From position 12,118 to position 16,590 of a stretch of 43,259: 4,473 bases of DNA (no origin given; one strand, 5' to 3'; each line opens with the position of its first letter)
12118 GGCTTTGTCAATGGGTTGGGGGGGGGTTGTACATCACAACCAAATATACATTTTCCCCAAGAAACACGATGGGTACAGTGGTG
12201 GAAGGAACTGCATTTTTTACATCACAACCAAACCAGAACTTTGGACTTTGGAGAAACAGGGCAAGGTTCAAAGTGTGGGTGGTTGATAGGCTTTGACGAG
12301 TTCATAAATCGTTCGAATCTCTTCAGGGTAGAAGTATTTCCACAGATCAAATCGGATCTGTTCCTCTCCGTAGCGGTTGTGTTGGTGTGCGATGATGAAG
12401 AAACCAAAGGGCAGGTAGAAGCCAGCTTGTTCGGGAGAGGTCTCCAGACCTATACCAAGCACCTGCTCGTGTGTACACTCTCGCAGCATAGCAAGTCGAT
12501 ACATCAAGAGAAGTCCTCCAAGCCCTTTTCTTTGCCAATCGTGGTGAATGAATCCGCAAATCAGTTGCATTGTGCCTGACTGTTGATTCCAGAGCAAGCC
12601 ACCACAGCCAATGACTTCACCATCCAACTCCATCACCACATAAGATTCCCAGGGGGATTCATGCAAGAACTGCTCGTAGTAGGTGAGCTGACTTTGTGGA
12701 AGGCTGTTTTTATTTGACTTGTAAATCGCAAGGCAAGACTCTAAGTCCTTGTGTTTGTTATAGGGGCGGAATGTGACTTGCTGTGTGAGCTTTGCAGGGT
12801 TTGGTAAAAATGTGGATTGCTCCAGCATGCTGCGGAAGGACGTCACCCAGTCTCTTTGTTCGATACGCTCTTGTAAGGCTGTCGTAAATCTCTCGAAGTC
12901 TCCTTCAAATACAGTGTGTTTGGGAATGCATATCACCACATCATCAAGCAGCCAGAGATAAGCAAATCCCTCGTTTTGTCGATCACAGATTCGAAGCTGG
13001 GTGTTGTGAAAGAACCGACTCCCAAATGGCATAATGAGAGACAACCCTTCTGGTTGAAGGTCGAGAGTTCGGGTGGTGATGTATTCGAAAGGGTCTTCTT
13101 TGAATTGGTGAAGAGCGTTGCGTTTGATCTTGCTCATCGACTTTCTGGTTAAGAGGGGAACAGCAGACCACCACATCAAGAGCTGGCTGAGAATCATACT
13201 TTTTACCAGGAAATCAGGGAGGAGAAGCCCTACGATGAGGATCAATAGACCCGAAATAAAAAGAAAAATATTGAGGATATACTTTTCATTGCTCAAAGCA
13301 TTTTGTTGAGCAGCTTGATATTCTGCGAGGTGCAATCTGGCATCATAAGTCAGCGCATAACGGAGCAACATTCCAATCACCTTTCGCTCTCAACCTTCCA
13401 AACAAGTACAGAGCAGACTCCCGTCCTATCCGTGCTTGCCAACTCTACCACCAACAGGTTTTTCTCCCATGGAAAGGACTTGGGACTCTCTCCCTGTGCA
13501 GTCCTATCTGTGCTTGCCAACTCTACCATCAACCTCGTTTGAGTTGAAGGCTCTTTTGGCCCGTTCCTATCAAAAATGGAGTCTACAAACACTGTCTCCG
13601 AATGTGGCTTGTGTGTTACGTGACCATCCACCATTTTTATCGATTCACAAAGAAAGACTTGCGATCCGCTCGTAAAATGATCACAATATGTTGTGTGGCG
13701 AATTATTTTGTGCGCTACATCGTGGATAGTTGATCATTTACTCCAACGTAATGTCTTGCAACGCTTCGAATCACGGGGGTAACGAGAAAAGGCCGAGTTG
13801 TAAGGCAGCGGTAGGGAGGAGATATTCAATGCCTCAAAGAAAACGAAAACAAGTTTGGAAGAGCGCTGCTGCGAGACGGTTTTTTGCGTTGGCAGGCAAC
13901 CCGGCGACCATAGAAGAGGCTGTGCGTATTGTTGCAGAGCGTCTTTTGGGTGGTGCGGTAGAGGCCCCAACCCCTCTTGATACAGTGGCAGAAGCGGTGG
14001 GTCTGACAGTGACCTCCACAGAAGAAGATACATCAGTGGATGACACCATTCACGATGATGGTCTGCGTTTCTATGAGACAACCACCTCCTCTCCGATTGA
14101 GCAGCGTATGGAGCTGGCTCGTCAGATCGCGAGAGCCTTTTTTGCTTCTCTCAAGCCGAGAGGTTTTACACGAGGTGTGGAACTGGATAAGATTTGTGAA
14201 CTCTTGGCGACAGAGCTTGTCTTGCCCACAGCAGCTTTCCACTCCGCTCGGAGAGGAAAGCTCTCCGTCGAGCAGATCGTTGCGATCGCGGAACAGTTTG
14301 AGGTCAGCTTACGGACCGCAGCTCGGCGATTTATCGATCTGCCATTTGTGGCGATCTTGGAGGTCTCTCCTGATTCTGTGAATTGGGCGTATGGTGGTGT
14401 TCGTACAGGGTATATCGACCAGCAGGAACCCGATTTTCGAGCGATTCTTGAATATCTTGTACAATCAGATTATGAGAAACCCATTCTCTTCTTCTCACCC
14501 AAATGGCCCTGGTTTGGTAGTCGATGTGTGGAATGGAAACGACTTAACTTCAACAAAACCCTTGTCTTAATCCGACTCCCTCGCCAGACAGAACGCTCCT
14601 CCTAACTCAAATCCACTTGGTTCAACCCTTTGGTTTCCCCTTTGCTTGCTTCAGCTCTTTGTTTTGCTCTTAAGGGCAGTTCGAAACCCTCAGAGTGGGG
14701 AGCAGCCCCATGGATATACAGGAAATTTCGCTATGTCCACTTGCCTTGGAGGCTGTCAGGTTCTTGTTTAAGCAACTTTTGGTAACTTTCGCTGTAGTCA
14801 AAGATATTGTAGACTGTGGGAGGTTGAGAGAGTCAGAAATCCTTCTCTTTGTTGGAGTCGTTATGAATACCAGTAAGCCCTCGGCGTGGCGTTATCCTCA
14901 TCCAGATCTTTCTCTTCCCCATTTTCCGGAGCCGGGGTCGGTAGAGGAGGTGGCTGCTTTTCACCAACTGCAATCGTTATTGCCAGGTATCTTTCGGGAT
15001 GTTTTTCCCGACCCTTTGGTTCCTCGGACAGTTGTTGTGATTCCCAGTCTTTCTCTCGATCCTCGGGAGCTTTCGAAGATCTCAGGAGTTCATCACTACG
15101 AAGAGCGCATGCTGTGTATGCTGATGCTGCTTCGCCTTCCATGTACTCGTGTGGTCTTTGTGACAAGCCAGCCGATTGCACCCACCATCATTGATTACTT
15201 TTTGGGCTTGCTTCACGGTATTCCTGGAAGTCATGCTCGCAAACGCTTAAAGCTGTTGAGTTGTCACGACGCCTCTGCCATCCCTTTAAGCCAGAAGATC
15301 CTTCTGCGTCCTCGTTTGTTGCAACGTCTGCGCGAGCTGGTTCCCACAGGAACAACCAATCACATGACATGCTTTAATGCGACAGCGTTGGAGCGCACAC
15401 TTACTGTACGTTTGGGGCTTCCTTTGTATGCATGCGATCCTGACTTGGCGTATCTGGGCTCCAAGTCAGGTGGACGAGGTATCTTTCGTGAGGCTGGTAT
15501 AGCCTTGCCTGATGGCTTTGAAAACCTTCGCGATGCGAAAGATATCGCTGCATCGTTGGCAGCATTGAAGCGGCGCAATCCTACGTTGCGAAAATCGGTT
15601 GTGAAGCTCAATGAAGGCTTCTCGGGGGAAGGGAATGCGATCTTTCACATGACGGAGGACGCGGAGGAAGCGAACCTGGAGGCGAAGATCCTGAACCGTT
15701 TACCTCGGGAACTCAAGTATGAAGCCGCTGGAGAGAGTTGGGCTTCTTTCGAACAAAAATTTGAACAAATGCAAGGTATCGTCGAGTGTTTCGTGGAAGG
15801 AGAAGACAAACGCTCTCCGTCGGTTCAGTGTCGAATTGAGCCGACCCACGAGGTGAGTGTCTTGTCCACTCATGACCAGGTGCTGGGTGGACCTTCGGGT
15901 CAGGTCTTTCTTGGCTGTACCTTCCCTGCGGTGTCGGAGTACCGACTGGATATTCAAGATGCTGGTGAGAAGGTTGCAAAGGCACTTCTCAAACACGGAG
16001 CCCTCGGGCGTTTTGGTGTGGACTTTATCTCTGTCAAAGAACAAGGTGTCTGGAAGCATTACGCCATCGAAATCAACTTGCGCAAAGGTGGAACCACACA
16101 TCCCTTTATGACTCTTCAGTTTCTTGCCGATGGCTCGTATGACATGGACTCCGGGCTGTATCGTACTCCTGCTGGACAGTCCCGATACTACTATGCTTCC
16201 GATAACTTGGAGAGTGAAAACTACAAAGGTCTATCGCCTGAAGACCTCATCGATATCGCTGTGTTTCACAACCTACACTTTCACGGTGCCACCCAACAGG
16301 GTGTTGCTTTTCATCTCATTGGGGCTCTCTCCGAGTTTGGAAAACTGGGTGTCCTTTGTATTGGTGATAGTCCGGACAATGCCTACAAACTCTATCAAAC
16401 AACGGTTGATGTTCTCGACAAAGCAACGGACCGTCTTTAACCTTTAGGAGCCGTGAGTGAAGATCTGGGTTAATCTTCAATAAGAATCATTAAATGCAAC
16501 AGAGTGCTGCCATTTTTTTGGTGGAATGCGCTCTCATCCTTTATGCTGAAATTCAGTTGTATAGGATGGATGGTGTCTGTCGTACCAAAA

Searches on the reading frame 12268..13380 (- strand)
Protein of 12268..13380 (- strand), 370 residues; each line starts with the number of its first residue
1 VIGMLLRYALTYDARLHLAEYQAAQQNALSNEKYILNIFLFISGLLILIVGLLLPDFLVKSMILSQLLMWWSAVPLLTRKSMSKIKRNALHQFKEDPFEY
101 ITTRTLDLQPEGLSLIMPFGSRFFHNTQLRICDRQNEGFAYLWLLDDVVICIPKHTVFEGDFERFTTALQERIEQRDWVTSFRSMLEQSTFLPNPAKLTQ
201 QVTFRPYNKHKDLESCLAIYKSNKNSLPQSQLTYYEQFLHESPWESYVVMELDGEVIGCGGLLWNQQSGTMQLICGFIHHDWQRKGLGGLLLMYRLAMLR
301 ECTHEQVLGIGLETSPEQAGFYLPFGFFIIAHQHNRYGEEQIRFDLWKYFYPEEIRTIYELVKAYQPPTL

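Call 14: search_protein_families(library=pfam, proteins=[window:12268-13380:-])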
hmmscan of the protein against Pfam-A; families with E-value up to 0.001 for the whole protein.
window:12268-13380:- (370 aa): 3 families
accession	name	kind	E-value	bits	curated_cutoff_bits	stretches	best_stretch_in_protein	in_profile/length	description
PF13508.13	Acetyltransf_7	-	2.8e-08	34.5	27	1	244-327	2-82/84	Acetyltransferase (GNAT) domain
PF00583.31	Acetyltransf_1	-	4.9e-08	33.7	20.7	1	228-327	17-116/116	Acetyltransferase (GNAT) family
PF13673.13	Acetyltransf_10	-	1.2e-05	25.8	23.6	1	242-330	28-110/128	Acetyltransferase (GNAT) domain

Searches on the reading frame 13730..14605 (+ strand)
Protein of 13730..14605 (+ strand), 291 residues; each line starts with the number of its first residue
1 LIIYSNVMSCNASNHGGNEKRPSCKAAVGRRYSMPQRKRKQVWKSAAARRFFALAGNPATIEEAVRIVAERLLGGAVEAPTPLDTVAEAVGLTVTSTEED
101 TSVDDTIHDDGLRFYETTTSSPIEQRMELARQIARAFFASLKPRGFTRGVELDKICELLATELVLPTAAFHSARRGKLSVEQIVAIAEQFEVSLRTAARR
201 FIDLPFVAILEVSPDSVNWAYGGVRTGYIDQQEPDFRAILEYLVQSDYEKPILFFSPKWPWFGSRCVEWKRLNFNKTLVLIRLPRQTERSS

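Call 14: search_protein_families(library=pfam, proteins=[window:13730-14605:+])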
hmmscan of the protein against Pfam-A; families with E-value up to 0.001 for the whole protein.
window:13730-14605:+ (291 aa): 1 family
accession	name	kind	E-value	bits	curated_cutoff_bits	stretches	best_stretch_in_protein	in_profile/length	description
PF06114.19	Peptidase_M78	-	2.4e-06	27.8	22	1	115-200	32-121/123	IrrE N-terminal-like domain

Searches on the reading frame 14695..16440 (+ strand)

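Call 14: search_protein_families(library=pfam, proteins=[window:14695-16440:+])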
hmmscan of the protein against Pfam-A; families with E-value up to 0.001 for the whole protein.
window:14695-16440:+ (581 aa): 3 families
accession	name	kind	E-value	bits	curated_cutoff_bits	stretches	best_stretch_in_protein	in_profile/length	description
PF24923.1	ATP-grasp_IQCH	-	7.9e-21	75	27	2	347-462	127-243/266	IQCH-like, ATP-grasp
PF18105.7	PGM1_C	-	8.6e-11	41.6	22.5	1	520-568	4-52/54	PGM1 C-terminal domain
PF02655.19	ATP-grasp_3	-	2.3e-07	31.5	23.2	1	351-466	55-159/160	ATP-grasp domain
